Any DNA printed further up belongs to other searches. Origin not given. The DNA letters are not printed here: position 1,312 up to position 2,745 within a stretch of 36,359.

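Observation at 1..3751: Five-gene module translationally coupled to vgrG: candidate new cargo effector and immunity unit aimed at the cell envelope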

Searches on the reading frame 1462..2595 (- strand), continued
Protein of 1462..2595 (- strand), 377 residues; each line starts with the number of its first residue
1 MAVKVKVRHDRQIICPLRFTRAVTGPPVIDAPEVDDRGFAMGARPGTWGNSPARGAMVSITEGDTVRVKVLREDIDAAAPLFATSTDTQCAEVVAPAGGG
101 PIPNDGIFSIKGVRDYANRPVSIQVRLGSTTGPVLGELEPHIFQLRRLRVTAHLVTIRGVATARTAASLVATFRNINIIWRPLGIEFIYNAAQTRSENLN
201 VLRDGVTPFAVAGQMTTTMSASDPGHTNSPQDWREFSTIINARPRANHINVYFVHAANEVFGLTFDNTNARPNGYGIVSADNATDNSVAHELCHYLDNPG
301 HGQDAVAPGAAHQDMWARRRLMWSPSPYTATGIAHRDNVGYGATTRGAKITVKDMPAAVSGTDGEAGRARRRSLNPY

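Call 31: fold_search(model_id=the predicted structure, library=pdb)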
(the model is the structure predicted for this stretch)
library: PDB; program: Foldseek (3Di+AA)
matches with E <= 10: 1951; with E <= 0.001: 5
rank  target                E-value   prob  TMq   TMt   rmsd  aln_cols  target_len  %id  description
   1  7ufg_B                1.3e-04  0.98  0.33  0.13  20.4       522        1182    9  Cryo-EM structure of PAPP-A in complex with IGFBP5 (released 2022-09-28)
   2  8k2f                  2.1e-04  0.44  0.14  0.11  18.2       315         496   12  Crystal structure of Group 1 oligosaccharide-releasing beta-N-acetylgalactosaminidase NgaCa from Cohnella abietis, apo 1 (released 2024-04-24)
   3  3q06_A                4.4e-04  0.95  0.16  0.23  12.1       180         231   13  An induced fit mechanism regulates p53 DNA binding kinetics to confer sequence specificity (released 2011-05-11)
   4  4j4m_B                6.7e-04  1.00  0.32  0.53   6.2       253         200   13  Crystal structure of TM-1, a Trimeresurus mucrosquamatus venom metalloproteinase (released 2013-07-10)
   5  9jz1_B                9.6e-04  0.92  0.16  0.23  11.2       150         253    7  Crystal structure of Nir2 C-terminal domain in complex with phosphate (released 2025-10-15)
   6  1bsw                  1.1e-03  0.99  0.29  0.49   7.4       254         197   11  ACUTOLYSIN A FROM SNAKE VENOM OF AGKISTRODON ACUTUS AT PH 7.5 (released 1999-08-26)
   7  6o38_F                1.2e-03  0.92  0.25  0.18  12.5       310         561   12  Structure of a chaperone-substrate complex (released 2019-07-24)
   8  9xrl_U                1.2e-03  0.18  0.15  0.10  22.2       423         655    7  Structure of mouse cytoplasmic lattice (CPL) repeating unit (released 2026-03-18)
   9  8hgg_C                1.4e-03  0.66  0.26  0.08  20.1       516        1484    9  Structure of 2:2 PAPP-A.ProMBP complex (released 2023-01-11)
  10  8a7d_C                1.5e-03  0.72  0.30  0.14  22.4       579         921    9  Partial dimer complex of PAPP-A and its inhibitor STC2 (released 2022-11-02)
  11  7n6g_3J               1.6e-03  0.90  0.16  0.16   9.2       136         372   11  C1 of central pair (released 2022-05-18)
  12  1yp1_A                1.7e-03  0.99  0.26  0.44   8.4       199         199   17  Crystal structure of a non-hemorrhagic fibrin(ogen)olytic metalloproteinase from venom of Agkistrodon acutus (released 2006-01-17)
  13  9fmn_B                1.7e-03  0.63  0.17  0.11  13.1       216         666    8  Structure of Human PADI6 (released 2024-10-02)
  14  5d4k_B                1.9e-03  0.95  0.16  0.12  13.8       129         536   12  Crystal structure of the human polymeric Ig receptor (pIgR) ectodomain (released 2016-03-16)
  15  9jzp_B                1.9e-03  0.87  0.17  0.24  11.2       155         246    6  Crystal structure of Nir2 C-terminal domain (released 2025-10-15)
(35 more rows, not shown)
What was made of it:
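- On Metzincin clan, adamalysin-like (M12B): Foldseek gives probability ~1.0 and TM about 0.5 (normalised by target length) to SVMPs (call 31).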

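Call 32: find_encoding_contigs(protein=P0001, flank=10000, max_places=3)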
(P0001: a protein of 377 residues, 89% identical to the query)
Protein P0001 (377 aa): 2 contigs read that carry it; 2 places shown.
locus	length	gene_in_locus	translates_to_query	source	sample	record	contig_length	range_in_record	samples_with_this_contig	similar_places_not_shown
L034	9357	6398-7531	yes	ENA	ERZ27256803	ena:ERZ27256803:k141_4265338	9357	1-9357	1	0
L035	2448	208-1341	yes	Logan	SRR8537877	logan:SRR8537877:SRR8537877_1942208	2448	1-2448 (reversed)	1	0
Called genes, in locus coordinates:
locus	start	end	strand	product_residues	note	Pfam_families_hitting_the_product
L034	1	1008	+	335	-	?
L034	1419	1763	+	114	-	-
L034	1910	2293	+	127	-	PF08299:Bac_DnaA_C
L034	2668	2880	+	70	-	PF10049:DUF2283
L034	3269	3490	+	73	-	-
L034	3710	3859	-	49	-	-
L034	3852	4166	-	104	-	PF03683:UPF0175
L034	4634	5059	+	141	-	-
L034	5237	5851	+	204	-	-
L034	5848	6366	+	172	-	-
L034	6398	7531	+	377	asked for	-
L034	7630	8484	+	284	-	PF13646:HEAT_2, PF13513:HEAT_EZ (faint), PF02985:HEAT (faint), PF13646:HEAT_2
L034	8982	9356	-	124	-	?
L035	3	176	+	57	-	?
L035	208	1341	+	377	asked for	-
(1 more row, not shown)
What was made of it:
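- The closest relative, at 89% identity, is also orphan (call 32). The closest relative is orphan (call 32).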

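Call 33: find_encoding_contigs(protein=window:1462-2595:-, flank=10000, max_places=3)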
Protein window:1462-2595:- (377 aa): 3 contigs read that carry it; 3 places shown.
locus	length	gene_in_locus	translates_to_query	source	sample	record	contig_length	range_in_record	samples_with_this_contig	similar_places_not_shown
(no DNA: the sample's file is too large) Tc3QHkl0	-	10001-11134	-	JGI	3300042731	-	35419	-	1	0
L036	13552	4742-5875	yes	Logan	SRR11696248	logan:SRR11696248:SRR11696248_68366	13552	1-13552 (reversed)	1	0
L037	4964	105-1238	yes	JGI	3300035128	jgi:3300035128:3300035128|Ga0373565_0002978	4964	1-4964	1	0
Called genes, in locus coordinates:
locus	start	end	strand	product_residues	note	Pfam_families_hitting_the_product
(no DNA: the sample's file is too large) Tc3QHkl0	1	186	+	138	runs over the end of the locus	PF04965:GPW_gp25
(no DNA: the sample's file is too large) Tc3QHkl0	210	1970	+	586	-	PF05947:T6SS_TssF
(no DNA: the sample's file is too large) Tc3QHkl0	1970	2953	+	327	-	PF06996:T6SS_TssG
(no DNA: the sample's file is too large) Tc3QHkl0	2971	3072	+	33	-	-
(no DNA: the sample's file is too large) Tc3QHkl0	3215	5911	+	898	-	PF02861:Clp_N, PF00004:AAA, PF13191:AAA_16 (weak), PF23569:NBD_SMAX1 (weak), PF17871:AAA_lid_9, PF07724:AAA_2, PF07728:AAA_5 (weak), PF10431:ClpB_D2-small, +1 more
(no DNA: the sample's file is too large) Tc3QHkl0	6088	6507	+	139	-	PF13366:PDDEXK_3 (faint)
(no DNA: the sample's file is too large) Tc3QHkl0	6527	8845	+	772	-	PF05954:Phage_GPD, PF04717:Phage_base_V, PF20093:DUF6484, PF22178:Gp5_trimer_C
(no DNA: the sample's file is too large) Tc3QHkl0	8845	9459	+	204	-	-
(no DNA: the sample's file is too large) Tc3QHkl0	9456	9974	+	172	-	-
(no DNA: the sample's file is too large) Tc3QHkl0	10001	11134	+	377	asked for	-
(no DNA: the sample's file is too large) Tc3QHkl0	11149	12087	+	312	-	PF13513:HEAT_EZ (faint), PF02985:HEAT (faint), PF13646:HEAT_2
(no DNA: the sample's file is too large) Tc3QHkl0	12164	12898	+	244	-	PF13441:Gly-zipper_YMGG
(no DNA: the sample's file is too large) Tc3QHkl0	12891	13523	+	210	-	-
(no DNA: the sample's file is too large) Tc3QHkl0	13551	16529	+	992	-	PF00691:OmpA, PF01471:PG_binding_1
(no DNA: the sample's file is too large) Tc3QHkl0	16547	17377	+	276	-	-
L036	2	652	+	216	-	?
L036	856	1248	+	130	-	PF13366:PDDEXK_3 (faint)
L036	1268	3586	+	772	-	PF05954:Phage_GPD, PF04717:Phage_base_V, PF20093:DUF6484, PF22178:Gp5_trimer_C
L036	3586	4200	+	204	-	-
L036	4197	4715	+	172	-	-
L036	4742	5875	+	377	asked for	-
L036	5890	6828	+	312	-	PF13513:HEAT_EZ (faint), PF02985:HEAT (faint), PF13646:HEAT_2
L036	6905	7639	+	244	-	PF13441:Gly-zipper_YMGG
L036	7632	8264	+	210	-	-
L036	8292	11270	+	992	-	PF00691:OmpA, PF01471:PG_binding_1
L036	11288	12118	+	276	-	-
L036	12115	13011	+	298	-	-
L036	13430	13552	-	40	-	?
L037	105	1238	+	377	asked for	-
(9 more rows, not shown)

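Call 36: search_protein_families(library=pfam, proteins=[L036:6905-7639:+, L036:7632-8264:+, L036:8292-11270:+, L036:11288-12118:+, L036:12115-13011:+], max_evalue=0.01)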
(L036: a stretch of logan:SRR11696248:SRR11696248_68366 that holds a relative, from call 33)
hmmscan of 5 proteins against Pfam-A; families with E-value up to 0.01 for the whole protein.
L036:6905-7639:+ (244 aa): 3 families
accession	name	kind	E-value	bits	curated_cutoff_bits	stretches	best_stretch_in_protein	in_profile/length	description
PF13441.11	Gly-zipper_YMGG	-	1e-05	25.6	28.9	1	44-83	4-43/45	YMGG-like Gly-zipper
PF13488.11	Gly-zipper_Omp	-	3.6e-05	24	25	1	46-83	2-39/46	Glycine zipper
PF05818.17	TraT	-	0.0045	17.2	31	1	44-87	85-131/214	Enterobacterial TraT complement resistance protein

L036:7632-8264:+ (210 aa): 2 families
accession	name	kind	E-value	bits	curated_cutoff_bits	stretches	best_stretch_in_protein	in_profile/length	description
PF17802.7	SpaA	-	7.4e-05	23.3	23.1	1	150-192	8-53/91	Prealbumin-like fold domain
PF13620.12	CarboxypepD_reg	-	0.00012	22.8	32.3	1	148-195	5-52/82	Carboxypeptidase regulatory-like domain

L036:8292-11270:+ (992 aa): 4 families
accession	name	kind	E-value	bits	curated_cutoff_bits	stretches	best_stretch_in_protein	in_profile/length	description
PF01471.23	PG_binding_1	-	8.8e-17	61.5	23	1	203-257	5-57/57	Putative peptidoglycan binding domain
PF00691.25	OmpA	-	1.9e-12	47.8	27.2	1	124-188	1-67/98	OmpA family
PF09374.15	PG_binding_3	-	0.00079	20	24.6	0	203-235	3-32/76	Predicted Peptidoglycan domain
PF00413.30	Peptidase_M10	-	0.0033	17.7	24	1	927-949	109-131/159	Matrixin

L036:11288-12118:+ (276 aa): 1 family
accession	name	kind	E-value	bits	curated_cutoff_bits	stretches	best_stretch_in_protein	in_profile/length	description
PF13646.12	HEAT_2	-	0.0041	17.8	27.7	0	10-55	35-80/88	HEAT repeats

L036:12115-13011:+ (298 aa): 0 families

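Call 43: search_protein_representatives(alignment_id=A2)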
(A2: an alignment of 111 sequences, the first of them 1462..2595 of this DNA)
Query: 111 sequences, 361 profile positions. Proteins with E-value up to 0.001 (for the whole library): 1231; up to 1e-10: 340; up to 1e-30: 191. The best 150 are listed.
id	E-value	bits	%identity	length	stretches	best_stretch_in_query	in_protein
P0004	6.9e-159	544.9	-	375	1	1-361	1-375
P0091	3.8e-141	486.5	-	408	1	1-361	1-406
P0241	1.8e-120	418.5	-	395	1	8-360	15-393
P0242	3.1e-118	411.2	-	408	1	1-358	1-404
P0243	1.1e-117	409.3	-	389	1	2-359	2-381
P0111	2.6e-115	401.5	-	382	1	2-358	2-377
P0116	2.0e-110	385.4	-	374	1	10-361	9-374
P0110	5.7e-109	380.7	-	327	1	57-361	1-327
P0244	3.9e-107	374.6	-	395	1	5-359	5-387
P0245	1.9e-106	372.4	-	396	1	1-359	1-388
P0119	7.1e-106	370.5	-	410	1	2-346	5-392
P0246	1.4e-100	353.1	-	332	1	57-360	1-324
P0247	2.0e-97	342.6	-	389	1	2-359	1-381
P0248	1.7e-92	326.4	-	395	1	10-359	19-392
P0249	2.6e-89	316.0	-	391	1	5-357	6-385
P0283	2.6e-63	230.5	-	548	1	15-361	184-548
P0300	8.9e-58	212.2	-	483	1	22-359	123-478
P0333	1.5e-51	191.8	-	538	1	23-358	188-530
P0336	4.3e-51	190.2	-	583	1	13-361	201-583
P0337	5.7e-51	189.8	-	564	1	24-358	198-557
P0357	3.0e-46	174.3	-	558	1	17-358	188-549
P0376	2.1e-42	161.6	-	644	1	12-358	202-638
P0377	3.9e-42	160.8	-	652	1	7-357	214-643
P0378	1.2e-41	159.2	-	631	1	15-358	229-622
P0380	1.5e-41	158.9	-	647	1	14-357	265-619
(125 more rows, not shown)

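Call 45: search_protein_families(library=pfam, proteins=[P0283, P0300, P0333, P0336, P0337, P0357, P0376, P0377, P0378, P0380], max_evalue=0.01)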
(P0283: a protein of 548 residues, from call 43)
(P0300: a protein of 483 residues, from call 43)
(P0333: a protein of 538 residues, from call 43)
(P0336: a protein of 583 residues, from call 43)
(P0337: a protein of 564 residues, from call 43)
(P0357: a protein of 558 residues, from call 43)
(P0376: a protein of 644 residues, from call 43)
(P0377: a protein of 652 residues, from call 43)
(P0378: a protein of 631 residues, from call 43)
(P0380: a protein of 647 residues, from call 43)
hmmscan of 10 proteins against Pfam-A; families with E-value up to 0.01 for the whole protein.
P0283 (548 aa): 2 families
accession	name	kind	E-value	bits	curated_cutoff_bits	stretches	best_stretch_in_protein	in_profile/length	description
PF01471.23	PG_binding_1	-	2.4e-12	47.3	23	1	110-164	4-57/57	Putative peptidoglycan binding domain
PF13582.12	Reprolysin_3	-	0.0051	17.8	22.4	0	336-457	2-118/123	Metallo-peptidase family M12B Reprolysin-like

P0300 (483 aa): 2 families
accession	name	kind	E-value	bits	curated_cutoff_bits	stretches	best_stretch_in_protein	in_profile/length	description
PF01471.23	PG_binding_1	-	1.3e-12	48.2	23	1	32-77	3-48/57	Putative peptidoglycan binding domain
PF08823.16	PG_binding_2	-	6.9e-05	23.5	21.1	1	32-72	16-56/74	Putative peptidoglycan binding domain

P0333 (538 aa): 2 families
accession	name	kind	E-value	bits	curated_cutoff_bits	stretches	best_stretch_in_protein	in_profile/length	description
PF01471.23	PG_binding_1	-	1.3e-11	44.9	23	1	103-149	7-53/57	Putative peptidoglycan binding domain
PF08823.16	PG_binding_2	-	0.0032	18.1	21.1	1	98-137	15-54/74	Putative peptidoglycan binding domain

P0336 (583 aa): 0 families

P0337 (564 aa): 2 families
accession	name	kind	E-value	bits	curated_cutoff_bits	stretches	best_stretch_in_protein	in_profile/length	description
PF01471.23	PG_binding_1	-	8e-08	32.8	23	1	109-150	9-50/57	Putative peptidoglycan binding domain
PF05572.19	Peptidase_M43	-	0.0046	17.3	23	0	455-483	63-91/152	Pregnancy-associated plasma protein-A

P0357 (558 aa): 1 family
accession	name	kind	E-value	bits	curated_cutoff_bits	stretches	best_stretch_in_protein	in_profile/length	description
PF01471.23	PG_binding_1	-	1.1e-07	32.3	23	1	107-147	8-48/57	Putative peptidoglycan binding domain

P0376 (644 aa): 3 families
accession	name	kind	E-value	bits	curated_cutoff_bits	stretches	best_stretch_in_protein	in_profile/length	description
PF13688.12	Reprolysin_5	-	4.6e-05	24.2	27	1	385-531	25-164/196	Metallo-peptidase family M12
PF13583.11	Reprolysin_4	-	0.00019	21.6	22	1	404-532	45-161/203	Metallo-peptidase family M12B Reprolysin-like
PF13574.12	Reprolysin_2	-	0.003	17.9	27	1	387-585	6-183/195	Metallo-peptidase family M12B Reprolysin-like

P0377 (652 aa): 2 families
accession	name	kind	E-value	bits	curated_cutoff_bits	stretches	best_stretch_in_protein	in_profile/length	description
PF13688.12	Reprolysin_5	-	1.9e-05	25.4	27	1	399-526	23-153/196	Metallo-peptidase family M12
PF01471.23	PG_binding_1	-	0.0003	21.4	23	1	108-177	4-57/57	Putative peptidoglycan binding domain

P0378 (631 aa): 3 families
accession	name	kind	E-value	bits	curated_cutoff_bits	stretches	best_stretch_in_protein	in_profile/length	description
PF01471.23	PG_binding_1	-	0.00058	20.4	23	1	117-160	10-52/57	Putative peptidoglycan binding domain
PF13582.12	Reprolysin_3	-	0.0032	18.4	22.4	0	393-541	3-122/123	Metallo-peptidase family M12B Reprolysin-like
PF05572.19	Peptidase_M43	-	0.0053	17.1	23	1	523-546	66-89/152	Pregnancy-associated plasma protein-A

P0380 (647 aa): 2 families
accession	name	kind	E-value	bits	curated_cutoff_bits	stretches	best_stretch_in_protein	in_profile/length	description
PF13582.12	Reprolysin_3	-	0.00029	21.8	22.4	1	417-523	7-122/123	Metallo-peptidase family M12B Reprolysin-like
PF13583.11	Reprolysin_4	-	0.00047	20.3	22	1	492-525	120-153/203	Metallo-peptidase family M12B Reprolysin-like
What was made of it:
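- The effector itself carries a bacterial PG_binding_1 domain (call 45).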

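Call 47: find_encoding_contigs(protein=P0376, flank=8000, max_places=3)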
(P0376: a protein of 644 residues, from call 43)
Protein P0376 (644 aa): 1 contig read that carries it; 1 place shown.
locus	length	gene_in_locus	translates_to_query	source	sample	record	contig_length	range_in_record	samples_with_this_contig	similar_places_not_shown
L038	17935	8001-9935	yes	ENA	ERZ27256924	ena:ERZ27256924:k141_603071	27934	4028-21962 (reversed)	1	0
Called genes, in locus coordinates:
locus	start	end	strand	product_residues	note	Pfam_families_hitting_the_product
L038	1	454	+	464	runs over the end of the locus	PF07719:TPR_2 (faint), PF14559:TPR_19 (faint), PF13432:TPR_16 (weak)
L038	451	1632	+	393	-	-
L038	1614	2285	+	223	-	-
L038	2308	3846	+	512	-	PF00069:Pkinase, PF07714:PK_Tyr_Ser-Thr, PF03109:ABC1 (weak), PF08308:PEGA (weak)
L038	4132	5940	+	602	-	PF05591:T6SS_VipA (weak), PF05943:VipB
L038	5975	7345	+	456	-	PF05943:VipB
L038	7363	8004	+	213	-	-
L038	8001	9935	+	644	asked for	-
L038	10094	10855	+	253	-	PF13646:HEAT_2 (faint)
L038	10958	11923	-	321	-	PF11335:DUF3137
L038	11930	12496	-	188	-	PF04011:LemA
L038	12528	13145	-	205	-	-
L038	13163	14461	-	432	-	PF00079:Serpin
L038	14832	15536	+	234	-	PF12158:DUF3592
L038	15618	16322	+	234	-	PF12158:DUF3592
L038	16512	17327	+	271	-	-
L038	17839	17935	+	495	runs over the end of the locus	-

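Call 48: find_encoding_contigs(protein=P0283, flank=8000, max_places=3)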
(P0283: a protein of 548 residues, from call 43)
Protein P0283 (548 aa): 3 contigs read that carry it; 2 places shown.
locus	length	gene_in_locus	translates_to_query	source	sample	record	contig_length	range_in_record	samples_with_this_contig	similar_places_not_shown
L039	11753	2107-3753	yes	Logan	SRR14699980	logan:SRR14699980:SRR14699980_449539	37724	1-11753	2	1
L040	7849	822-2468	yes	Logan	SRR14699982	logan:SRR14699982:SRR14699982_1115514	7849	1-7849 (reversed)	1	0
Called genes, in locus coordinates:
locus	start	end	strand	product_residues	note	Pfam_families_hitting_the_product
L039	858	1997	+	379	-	PF05488:PAAR_motif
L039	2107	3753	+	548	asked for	PF01471:PG_binding_1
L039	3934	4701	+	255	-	PF03130:HEAT_PBS (faint), PF13646:HEAT_2, PF02985:HEAT (faint), PF13646:HEAT_2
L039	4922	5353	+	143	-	PF08786:DcrB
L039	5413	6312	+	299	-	-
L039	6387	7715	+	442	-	-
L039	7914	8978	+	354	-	-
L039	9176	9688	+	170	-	-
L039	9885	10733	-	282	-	-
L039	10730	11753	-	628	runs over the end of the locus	PF19993:DO-GTPase2 (weak)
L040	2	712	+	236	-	?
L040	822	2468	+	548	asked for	PF01471:PG_binding_1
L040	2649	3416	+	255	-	PF03130:HEAT_PBS (faint), PF13646:HEAT_2, PF02985:HEAT (faint), PF13646:HEAT_2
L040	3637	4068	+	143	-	PF08786:DcrB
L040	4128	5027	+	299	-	-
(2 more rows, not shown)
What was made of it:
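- The fused form follows a PAAR protein in L039 and sheath genes in L038 (calls 47, 48). PAAR or sheath genes lie next to the fused form (calls 47, 48).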
